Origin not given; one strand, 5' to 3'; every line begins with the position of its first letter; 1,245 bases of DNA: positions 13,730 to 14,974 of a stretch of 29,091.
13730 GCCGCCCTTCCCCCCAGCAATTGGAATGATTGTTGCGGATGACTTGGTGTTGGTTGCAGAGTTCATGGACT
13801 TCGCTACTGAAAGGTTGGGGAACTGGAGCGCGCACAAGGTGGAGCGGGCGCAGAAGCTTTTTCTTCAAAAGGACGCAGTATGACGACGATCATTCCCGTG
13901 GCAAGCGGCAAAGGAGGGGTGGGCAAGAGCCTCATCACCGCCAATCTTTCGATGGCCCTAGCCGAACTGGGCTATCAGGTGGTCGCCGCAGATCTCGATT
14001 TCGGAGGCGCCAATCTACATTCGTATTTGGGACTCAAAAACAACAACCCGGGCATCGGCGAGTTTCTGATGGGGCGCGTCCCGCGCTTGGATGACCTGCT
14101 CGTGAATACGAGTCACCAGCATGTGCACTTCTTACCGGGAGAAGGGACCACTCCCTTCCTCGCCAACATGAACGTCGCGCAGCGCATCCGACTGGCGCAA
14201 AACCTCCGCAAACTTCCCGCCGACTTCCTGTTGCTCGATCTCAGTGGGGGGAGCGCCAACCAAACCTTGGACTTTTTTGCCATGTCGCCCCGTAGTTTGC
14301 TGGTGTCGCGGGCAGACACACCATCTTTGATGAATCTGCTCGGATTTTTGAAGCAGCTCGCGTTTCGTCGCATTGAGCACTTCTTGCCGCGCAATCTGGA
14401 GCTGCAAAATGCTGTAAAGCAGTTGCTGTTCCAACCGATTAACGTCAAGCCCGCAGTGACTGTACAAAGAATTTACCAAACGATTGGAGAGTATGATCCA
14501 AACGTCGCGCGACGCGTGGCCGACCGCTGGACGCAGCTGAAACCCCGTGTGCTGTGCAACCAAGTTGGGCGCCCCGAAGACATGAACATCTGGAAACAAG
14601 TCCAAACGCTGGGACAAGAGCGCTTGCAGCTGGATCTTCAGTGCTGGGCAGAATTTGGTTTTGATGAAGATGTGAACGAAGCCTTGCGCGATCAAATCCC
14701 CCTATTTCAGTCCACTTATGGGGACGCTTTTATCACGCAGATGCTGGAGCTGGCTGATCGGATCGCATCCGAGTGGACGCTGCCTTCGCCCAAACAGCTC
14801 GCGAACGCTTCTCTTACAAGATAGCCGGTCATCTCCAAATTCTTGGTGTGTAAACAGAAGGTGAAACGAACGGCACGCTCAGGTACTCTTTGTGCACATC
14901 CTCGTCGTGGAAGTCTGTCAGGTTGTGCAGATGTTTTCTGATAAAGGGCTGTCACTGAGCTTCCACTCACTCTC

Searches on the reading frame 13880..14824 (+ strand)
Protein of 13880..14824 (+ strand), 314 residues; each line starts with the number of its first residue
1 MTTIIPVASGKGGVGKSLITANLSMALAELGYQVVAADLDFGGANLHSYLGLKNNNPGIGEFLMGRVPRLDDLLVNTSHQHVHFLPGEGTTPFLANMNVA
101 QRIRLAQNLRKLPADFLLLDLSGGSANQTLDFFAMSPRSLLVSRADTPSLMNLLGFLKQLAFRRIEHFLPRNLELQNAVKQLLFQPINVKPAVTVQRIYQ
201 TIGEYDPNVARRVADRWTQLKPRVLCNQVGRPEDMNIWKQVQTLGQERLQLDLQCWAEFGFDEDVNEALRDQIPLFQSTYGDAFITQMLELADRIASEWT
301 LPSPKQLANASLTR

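Call 4: search_protein_families(library=pfam, proteins=[window:13880-14824:+], max_evalue=0.01)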
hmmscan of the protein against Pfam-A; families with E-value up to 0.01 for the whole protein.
window:13880-14824:+ (314 aa): 7 families
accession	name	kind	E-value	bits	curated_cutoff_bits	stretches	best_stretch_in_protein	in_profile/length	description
PF10609.15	ParA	-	4.7e-14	52.8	27.1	1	2-62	3-63/246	NUBPL iron-transfer P-loop NTPase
PF01656.29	CbiA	-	1.6e-13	51.2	25.4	1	7-268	3-118/125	CobQ/CobB/MinD/ParA nucleotide binding domain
PF13614.12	AAA_31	-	4.5e-09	36.9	27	1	3-89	2-88/177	AAA domain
PF09140.17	MipZ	-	2.4e-05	24.2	20.7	1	4-52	2-50/262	ATPase MipZ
PF00142.24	Fer4_NifH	-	0.0003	20.8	25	1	10-36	7-33/271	4Fe-4S iron sulfur cluster binding proteins, NifH/frxC family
PF06564.18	CBP_BcsQ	-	0.00043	20.3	21.3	0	8-39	7-38/234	Cellulose biosynthesis protein BcsQ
PF02374.21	ArsA_ATPase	-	0.0019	17.9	24.3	1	8-36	6-34/305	Anion-transporting ATPase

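Call 5: search_protein_families(library=ncbifam, proteins=[window:13880-14824:+], max_evalue=0.01)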
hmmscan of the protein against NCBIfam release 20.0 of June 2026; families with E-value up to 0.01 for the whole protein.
window:13880-14824:+ (314 aa): 24 families
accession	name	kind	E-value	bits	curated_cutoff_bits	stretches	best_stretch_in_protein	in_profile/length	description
TIGR01969.1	minD_arch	subfamily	3.3e-18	65.8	201.75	1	4-152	2-147/251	cell division ATPase MinD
TIGR01968.1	minD_bact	equivalog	1.2e-13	51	212.9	1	3-54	2-53/261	septum site-determining protein MinD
NF041136.1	MrpORP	equivalog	1.5e-11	44.2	450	1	4-58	7-61/365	iron-sulfur cluster carrier protein MrpORP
TIGR03371.1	cellulose_yhjQ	equivalog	8.5e-11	41.8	157.85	1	4-161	3-162/246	cellulose biosynthesis protein BcsQ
TIGR03018.1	pepcterm_TyrKin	hypoth_equivalog_domain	4.8e-09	35.9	230.65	1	4-88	37-121/207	XrtA-associated tyrosine autokinase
NF008669.0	PRK11670.1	equivalog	9.2e-09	34.7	348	1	3-58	108-163/369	iron-sulfur cluster carrier protein ApbC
TIGR01007.1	eps_fam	subfamily_domain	6.5e-07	29.1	108.05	1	4-92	19-106/204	polysaccharide biosynthesis tyrosine autokinase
NF047398.1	AAA_KGGVGR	domain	1.6e-06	28.6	90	1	4-63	4-65/190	KGGVGR-motif variant AAA ATPase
NF008079.0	PRK10818.1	equivalog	3.8e-06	26.4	508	1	1-52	1-52/270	septum site-determining protein MinD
NF041546.1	ParA_partition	equivalog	4.2e-06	26.4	180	1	4-43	1-40/203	ParA family partition ATPase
TIGR03029.1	EpsG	equivalog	1.4e-05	24.4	313.8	1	4-155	105-255/274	chain length determinant protein tyrosine kinase EpsG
TIGR01281.1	DPOR_bchL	equivalog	0.00028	20.3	345.15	1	9-36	6-33/268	ferredoxin:protochlorophyllide reductase (ATP-dependent) iron-sulfur ATP-binding protein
TIGR02016.1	BchX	equivalog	0.00032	20.1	331.2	1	9-40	6-37/296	chlorophyllide a reductase iron protein subunit X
NF040564.1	SCO2523_fam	equivalog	0.00049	19.4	200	1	6-52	4-50/305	SCO2523 family variant P-loop protein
NF053622.1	ATPseBagAMYCTU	equivalog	0.00063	19.3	400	1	7-37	11-41/325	ATPase BagA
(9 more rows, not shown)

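Call 7: find_homologous_proteins(query=window:13880-14824:+)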
Query window:13880-14824:+ (314 aa): 670 proteins with E <= 0.001 among 4392 candidates; the best 120 are listed.
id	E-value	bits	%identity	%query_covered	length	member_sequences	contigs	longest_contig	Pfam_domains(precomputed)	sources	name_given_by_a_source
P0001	1.2e-206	703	100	100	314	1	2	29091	PF10609.16,PF01656.30,PF13614.13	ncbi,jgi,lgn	jgi:flagellar biosynthesis protein FlhG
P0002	6.4e-120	418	64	96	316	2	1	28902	PF10609.16,PF01656.30,PF13614.13,PF09140.18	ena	-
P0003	2.8e-90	321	51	95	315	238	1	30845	PF10609.16,PF01656.30,PF13614.13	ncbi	ncbi:MAG: P-loop NTPase [bacterium]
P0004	1.3e-88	315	50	95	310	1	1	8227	PF10609.16,PF01656.30,PF13614.13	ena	-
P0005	2.3e-88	314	50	94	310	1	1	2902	PF10609.16,PF01656.30,PF13614.13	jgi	-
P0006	8.9e-85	303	52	86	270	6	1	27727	PF10609.16,PF01656.30,PF13614.13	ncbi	ncbi:MAG: P-loop NTPase, partial [bacterium]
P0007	4.2e-75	271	47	96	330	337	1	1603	PF10609.16,PF01656.30,PF13614.13,PF09140.18,PF06564.19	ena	-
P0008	2.8e-74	268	45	96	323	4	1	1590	PF10609.16,PF01656.30,PF13614.13,PF06564.19,PF02374.22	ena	-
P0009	1.7e-73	266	46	96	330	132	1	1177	PF10609.16,PF01656.30,PF13614.13,PF06564.19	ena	-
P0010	3.0e-71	258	44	96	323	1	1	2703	PF10609.16,PF01656.30,PF13614.13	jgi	-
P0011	6.4e-70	254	43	96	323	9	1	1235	PF10609.16,PF01656.30,PF13614.13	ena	-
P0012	2.3e-69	252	44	96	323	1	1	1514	PF10609.16,PF01656.30,PF13614.13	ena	-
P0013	2.5e-69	252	42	96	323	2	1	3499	PF00142.25,PF10609.16,PF01656.30,PF13614.13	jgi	-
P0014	2.5e-69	252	43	98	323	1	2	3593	PF10609.16,PF01656.30,PF13614.13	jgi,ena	-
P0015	2.6e-69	252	43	96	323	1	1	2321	PF00142.25,PF10609.16,PF01656.30,PF13614.13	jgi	-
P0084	7.9e-64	234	40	96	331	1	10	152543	PF10609.16,PF01656.30,PF13614.13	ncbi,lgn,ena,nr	ncbi:MAG: P-loop NTPase [SAR324 cluster bacterium]|nr:P-loop NTPase [SAR324 cluster bacterium] MBL70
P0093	1.7e-62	229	41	96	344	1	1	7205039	PF10609.16,PF01656.30,PF13614.13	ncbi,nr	ncbi:MAG: P-loop NTPase [Desulfobacterales bacterium]|nr:MAG: P-loop NTPase [Desulfobacterales bacte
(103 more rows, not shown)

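Call 9: find_encoding_contigs(protein=P0001, flank=10000, max_places=3)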
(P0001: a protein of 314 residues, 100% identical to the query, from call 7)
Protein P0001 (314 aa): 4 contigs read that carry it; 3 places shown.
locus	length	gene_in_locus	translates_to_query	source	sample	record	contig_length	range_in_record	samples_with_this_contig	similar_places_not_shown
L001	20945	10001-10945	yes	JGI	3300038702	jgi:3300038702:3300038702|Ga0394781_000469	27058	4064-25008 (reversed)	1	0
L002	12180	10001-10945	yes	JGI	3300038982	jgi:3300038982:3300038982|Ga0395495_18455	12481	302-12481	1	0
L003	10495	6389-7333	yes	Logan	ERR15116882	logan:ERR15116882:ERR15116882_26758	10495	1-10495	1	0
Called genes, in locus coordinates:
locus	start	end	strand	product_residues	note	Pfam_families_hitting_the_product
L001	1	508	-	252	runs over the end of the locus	PF00106:adh_short, PF08659:KR, PF13561:adh_short_C2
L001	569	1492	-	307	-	PF16745:RsgA_N (weak), PF13191:AAA_16 (faint), PF03193:RsgA_GTPase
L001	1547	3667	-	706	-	PF22020:RlmL_1st, PF02926:THUMP, PF01170:UPF0020, PF13649:Methyltransf_25 (faint), PF10672:Methyltrans_SAM, PF03602:Cons_hypoth95, PF13847:Methyltransf_31 (weak)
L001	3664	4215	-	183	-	PF03352:Adenine_glyco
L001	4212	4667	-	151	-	PF02391:MoaE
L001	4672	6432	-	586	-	PF03485:Arg_tRNA_synt_N, PF00750:tRNA-synt_1d, PF05746:DALR_1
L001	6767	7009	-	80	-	-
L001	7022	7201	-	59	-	-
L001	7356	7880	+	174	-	PF00903:Glyoxalase (weak), PF13669:Glyoxalase_4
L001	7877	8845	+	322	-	PF01073:3Beta_HSD, PF01370:Epimerase, PF02719:Polysacc_synt_2, PF04321:RmlD_sub_bind, PF05368:NmrA, PF13460:NAD_binding_10, PF16363:GDP_Man_Dehyd, PF07993:NAD_binding_4 (weak)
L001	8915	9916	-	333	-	PF06564:CBP_BcsQ (faint), PF10609:ParA, PF13614:AAA_31, PF00142:Fer4_NifH (faint), PF01656:CbiA, PF02374:ArsA_ATPase (weak)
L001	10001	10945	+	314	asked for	PF01656:CbiA, PF10609:ParA, PF13614:AAA_31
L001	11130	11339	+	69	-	PF00741:Gas_vesicle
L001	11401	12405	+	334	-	-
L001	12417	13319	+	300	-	PF12774:AAA_6 (faint), PF07726:AAA_3 (weak), PF07728:AAA_5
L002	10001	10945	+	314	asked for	PF01656:CbiA, PF10609:ParA, PF13614:AAA_31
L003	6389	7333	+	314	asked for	PF01656:CbiA, PF10609:ParA, PF13614:AAA_31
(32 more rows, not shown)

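Call 10: find_encoding_contigs(protein=P0002, flank=10000, max_places=3)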
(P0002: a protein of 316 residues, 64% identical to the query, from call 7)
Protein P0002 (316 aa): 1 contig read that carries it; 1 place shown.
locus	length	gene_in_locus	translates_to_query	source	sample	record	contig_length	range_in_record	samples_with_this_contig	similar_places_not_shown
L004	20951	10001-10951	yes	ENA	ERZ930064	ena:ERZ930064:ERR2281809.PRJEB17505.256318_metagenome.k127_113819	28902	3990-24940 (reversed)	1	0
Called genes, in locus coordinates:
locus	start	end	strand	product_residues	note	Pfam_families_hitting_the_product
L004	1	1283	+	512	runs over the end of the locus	PF04244:DPRP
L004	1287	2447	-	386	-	PF01963:TraB_PrgY_gumN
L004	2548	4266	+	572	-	PF13428:TPR_14 (faint), PF01435:Peptidase_M48, PF13424:TPR_12 (faint), PF00515:TPR_1 (faint), PF07719:TPR_2 (faint), PF13176:TPR_7 (faint), PF13431:TPR_17 (faint)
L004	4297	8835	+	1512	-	PF05359:DUF748, PF05170:AsmA, PF05359:DUF748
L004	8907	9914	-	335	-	PF10609:ParA, PF00142:Fer4_NifH (faint), PF01656:CbiA, PF02374:ArsA_ATPase (weak), PF09140:MipZ (weak), PF13614:AAA_31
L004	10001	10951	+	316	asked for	PF01656:CbiA, PF09140:MipZ (faint), PF10609:ParA, PF13614:AAA_31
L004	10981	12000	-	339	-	PF01075:Glyco_transf_9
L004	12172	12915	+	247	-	PF01255:Prenyltransf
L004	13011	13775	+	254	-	PF01148:CTP_transf_1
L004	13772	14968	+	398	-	PF02670:DXP_reductoisom, PF08436:DXP_redisom_C, PF13288:DXPR_C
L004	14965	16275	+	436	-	PF02163:Peptidase_M50, PF00595:PDZ (faint), PF13180:PDZ_2 (weak), PF17820:PDZ_6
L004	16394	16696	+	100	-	PF28396:SepQ_C (weak), PF01052:FliMN_C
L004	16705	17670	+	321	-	PF00005:ABC_tran, PF13401:AAA_22 (faint), PF13304:AAA_21 (weak), PF08352:oligo_HPY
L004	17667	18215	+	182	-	-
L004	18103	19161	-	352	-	PF00850:Hist_deacetyl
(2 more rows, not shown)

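Call 11: find_encoding_contigs(protein=P0003, flank=10000, max_places=3)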
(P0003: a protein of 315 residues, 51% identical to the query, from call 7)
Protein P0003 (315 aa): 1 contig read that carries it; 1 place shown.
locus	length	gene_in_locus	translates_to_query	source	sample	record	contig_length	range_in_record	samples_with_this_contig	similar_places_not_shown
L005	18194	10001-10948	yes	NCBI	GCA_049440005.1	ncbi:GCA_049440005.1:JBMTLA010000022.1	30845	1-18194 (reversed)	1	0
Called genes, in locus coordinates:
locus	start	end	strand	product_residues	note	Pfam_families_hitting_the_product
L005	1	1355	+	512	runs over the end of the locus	PF04244:DPRP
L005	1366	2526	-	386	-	PF01963:TraB_PrgY_gumN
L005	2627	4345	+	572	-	PF01435:Peptidase_M48, PF07719:TPR_2 (faint), PF13432:TPR_16 (faint), PF14559:TPR_19 (faint)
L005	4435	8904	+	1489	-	PF05170:AsmA, PF05359:DUF748, PF05170:AsmA (weak), PF05359:DUF748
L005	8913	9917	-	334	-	PF10609:ParA, PF13614:AAA_31, PF01656:CbiA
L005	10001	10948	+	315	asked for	PF01656:CbiA, PF10609:ParA, PF13614:AAA_31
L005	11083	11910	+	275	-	PF01531:Glyco_transf_11 (weak)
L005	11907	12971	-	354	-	PF00534:Glycos_transf_1, PF13692:Glyco_trans_1_4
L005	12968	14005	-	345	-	PF01075:Glyco_transf_9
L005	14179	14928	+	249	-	PF01255:Prenyltransf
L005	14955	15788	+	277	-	PF01148:CTP_transf_1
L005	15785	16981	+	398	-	PF02670:DXP_reductoisom, PF08436:DXP_redisom_C, PF13288:DXPR_C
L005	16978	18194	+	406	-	PF02163:Peptidase_M50, PF00595:PDZ (weak), PF13180:PDZ_2, PF21558:Pept_S41_N_bact (faint), PF00595:PDZ (weak), PF17820:PDZ_6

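Call 13: find_encoding_contigs(protein=P0006, flank=10000, max_places=2)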
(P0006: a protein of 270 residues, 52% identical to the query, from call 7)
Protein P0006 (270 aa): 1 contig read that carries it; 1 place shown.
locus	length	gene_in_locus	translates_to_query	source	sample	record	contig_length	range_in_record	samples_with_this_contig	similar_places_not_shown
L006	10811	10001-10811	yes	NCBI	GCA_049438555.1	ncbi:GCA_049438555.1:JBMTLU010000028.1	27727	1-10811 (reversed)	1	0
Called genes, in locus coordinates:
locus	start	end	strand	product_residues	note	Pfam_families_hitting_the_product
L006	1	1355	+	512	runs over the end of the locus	PF04244:DPRP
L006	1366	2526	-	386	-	PF01963:TraB_PrgY_gumN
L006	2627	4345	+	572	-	PF01435:Peptidase_M48, PF07719:TPR_2 (faint), PF13432:TPR_16 (faint), PF14559:TPR_19 (faint)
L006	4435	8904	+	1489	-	PF05170:AsmA, PF05359:DUF748, PF05170:AsmA (weak), PF05359:DUF748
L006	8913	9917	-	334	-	PF10609:ParA, PF13614:AAA_31, PF01656:CbiA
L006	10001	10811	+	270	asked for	PF01656:CbiA, PF10609:ParA, PF13614:AAA_31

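Call 14: find_encoding_contigs(protein=P0093, flank=10000, max_places=2)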
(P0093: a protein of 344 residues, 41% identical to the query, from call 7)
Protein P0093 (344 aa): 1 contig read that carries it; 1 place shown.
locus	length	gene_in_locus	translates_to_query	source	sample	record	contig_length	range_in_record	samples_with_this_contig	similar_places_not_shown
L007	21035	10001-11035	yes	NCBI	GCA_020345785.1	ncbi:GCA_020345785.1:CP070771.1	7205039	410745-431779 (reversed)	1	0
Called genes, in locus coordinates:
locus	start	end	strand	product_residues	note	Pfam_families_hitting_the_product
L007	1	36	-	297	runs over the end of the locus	PF03009:GDPD, PF13653:GDPD_2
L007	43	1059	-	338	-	PF00174:Oxidored_molyb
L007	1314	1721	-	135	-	PF00293:NUDIX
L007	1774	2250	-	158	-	PF03061:4HBT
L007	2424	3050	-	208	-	PF02811:PHP, PF13263:PHP_C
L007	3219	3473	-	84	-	-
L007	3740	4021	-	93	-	-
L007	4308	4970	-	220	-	PF13241:NAD_binding_7, PF14824:Sirohm_synth_M (weak)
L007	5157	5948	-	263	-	PF23023:Anti-Pycsar_Apyc1, PF00753:Lactamase_B, PF12706:Lactamase_B_2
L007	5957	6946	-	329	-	PF01368:DHH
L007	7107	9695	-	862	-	PF02861:Clp_N, PF23569:NBD_SMAX1, PF00004:AAA, PF17871:AAA_lid_9, PF00004:AAA, PF07724:AAA_2, PF07728:AAA_5, PF10431:ClpB_D2-small, +7 more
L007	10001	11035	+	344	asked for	PF01656:CbiA, PF10609:ParA, PF13614:AAA_31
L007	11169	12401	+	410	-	PF00266:Aminotran_5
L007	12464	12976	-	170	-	PF00588:SpoU_methylase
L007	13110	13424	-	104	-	PF12773:DZR (faint), PF17032:Zn_ribbon_15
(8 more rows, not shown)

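Call 15: find_encoding_contigs(protein=P0084, flank=10000, max_places=2)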
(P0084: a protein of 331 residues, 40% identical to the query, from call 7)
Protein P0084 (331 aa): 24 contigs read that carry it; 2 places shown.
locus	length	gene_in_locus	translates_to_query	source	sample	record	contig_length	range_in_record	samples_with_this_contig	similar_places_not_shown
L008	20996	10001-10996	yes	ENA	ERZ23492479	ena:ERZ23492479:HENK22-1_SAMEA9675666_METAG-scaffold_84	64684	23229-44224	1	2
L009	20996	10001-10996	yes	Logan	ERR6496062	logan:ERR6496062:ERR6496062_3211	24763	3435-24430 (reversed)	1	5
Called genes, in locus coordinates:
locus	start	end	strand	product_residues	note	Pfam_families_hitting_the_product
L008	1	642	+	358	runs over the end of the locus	PF00142:Fer4_NifH (faint), PF02374:ArsA_ATPase (faint), PF09140:MipZ, PF10609:ParA, PF13614:AAA_31, PF01656:CbiA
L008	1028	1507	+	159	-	-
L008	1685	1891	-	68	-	-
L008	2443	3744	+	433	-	PF00368:HMG-CoA_red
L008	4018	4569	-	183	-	PF02224:Cytidylate_kin (faint), PF13189:Cytidylate_kin2 (weak), PF13207:AAA_17, PF13238:AAA_18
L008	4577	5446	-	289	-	PF03755:YicC-like_N, PF08340:YicC-like_C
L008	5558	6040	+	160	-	PF23129:DotZ (faint)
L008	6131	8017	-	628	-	PF02518:HATPase_c, PF13589:HATPase_c_3, PF00183:HSP90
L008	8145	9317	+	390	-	PF07690:MFS_1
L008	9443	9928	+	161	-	PF00583:Acetyltransf_1, PF13673:Acetyltransf_10, PF13508:Acetyltransf_7, PF08445:FR47 (weak)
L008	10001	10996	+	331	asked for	PF10609:ParA, PF13614:AAA_31, PF01656:CbiA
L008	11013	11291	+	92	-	PF00708:Acylphosphatase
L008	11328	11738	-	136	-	PF00072:Response_reg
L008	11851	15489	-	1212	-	PF03176:MMPL, PF02460:Patched (faint), PF12349:Sterol-sensing (faint), PF03176:MMPL, PF00027:cNMP_binding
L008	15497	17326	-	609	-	-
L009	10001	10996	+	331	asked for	PF10609:ParA, PF13614:AAA_31, PF01656:CbiA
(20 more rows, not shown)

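Call 18: find_related_loci(query=A1, collection=genome_contigs, flank=10000)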
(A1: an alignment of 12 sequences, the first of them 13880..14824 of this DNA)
Query A1 (314 aa) in genome_contigs; peptide patterns used: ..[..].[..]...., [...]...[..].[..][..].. (x = any residue, [..] = any of these).
599 stretches matched a pattern (row limit reached: there are more); 575 encode a relative of the query (tblastn E <= 1e-3); the best 80 are kept; 80 distinct loci.
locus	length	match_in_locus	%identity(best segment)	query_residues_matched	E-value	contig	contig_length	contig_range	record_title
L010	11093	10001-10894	42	4-302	2e-73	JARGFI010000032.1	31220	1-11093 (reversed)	MAG: Desulfuromonadales bacterium isolate C14-02 NODE_32_length_31220_cov_7.317471, whole genome shotgun sequence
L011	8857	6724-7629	40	2-302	9e-72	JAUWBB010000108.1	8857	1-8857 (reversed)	MAG: Bacteroidota bacterium isolate CSMAG_1309 CSMAG_1309_k141_1528119_length_8857_cov_7.0000, whole genome shotgun sequ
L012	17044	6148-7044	40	3-302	9e-70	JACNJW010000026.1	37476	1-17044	MAG: SAR324 cluster bacterium isolate NIOZ-UU44 NIOZ-UU_NODE_1128_length_37476_cov_29.9487, whole genome shotgun sequenc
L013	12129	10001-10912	39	4-308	1e-69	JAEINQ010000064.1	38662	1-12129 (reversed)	MAG: Desulfobacterales bacterium isolate MAG8 NODE_876_length_38662_cov_6.848439, whole genome shotgun sequence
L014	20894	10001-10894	38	4-302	2e-69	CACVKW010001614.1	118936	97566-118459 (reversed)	Olavius sp. associated proteobacterium Delta 1 isolate mag2:49deedb4-927c-43a8-ad40-04e63e16f3c8 genome assembly, contig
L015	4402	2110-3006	39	3-302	3e-67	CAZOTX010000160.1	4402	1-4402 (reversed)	MAG TPA_asm: uncultured Pseudomonadota bacterium isolate SRP077602_co4_693 genome assembly, contig: NODE_41770_length_44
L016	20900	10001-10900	38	4-304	4e-65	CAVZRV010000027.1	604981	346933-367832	MAG: uncultured Acidobacteriota bacterium isolate MFD05684.bin.2.2 genome assembly, contig: contig_7115, whole genome sh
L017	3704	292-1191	36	2-302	4e-64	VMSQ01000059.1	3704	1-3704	MAG: Desulfobacteraceae bacterium isolate S3_36 k141_12173, whole genome shotgun sequence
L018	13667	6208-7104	39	3-302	1e-63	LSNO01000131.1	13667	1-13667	MAG: SAR324 cluster bacterium SAR324-CTD7B Contig223748, whole genome shotgun sequence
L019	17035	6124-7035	37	3-304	3e-62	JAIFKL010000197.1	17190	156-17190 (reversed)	MAG: Desulfobacteraceae bacterium isolate bin_101 scaffold_12232, whole genome shotgun sequence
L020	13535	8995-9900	36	3-312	5e-62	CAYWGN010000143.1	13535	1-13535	MAG TPA_asm: uncultured Desulfobacula sp. isolate binchicken_co243_219 genome assembly, contig: NODE_3807_length_13535_c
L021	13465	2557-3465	39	3-304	6e-62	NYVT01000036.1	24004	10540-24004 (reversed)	MAG: Deltaproteobacteria bacterium isolate CPC295 39369, whole genome shotgun sequence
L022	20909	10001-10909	39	3-304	9e-62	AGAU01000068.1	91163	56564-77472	SAR324 cluster bacterium JCVI-SC AAA005 ctg_148, whole genome shotgun sequence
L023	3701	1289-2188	37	3-306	2e-61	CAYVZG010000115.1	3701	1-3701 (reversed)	MAG TPA_asm: uncultured Desulfobacula sp. isolate binchicken_co141_614 genome assembly, contig: NODE_79208_length_3701_c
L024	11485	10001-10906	36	2-304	1e-61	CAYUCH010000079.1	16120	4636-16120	MAG TPA_asm: uncultured Desulfobulbia bacterium isolate SRP077602_co5_539 genome assembly, contig: NODE_16958_length_161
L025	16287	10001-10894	38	4-302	2e-60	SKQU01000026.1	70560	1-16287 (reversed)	MAG: Spirochaetaceae bacterium isolate CSSed162cmA_456 CSSed16-2cmA-177, whole genome shotgun sequence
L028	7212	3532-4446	34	3-308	1e-55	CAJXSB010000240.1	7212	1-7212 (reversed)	MAG TPA_asm: uncultured Desulfococcus sp. isolate SRR6201696_bin.2_MetaBAT_v2.12.1_MAG genome assembly, contig: NODE_135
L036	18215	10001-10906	31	1-306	1e-52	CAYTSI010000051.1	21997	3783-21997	MAG TPA_asm: uncultured Spirochaetales bacterium isolate binchicken_co8_284 genome assembly, contig: NODE_3696_length_21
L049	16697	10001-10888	32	4-301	2e-49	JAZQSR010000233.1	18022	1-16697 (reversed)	MAG: Treponema sp. isolate T1900045202_TC20190198.MAGScoT_cleanbin_000009 SGB_5325_k141_1511793, whole genome shotgun se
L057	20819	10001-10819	34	4-277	5e-48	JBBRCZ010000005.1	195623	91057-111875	MAG: Spirochaetia bacterium isolate Co_metawrap_2428 Cmw_2428_k141_26383681_length_195623_cov_23.2049, whole genome shot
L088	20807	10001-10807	32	4-275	8e-46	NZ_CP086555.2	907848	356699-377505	Borrelia sp. BU AG58 chromosome, complete genome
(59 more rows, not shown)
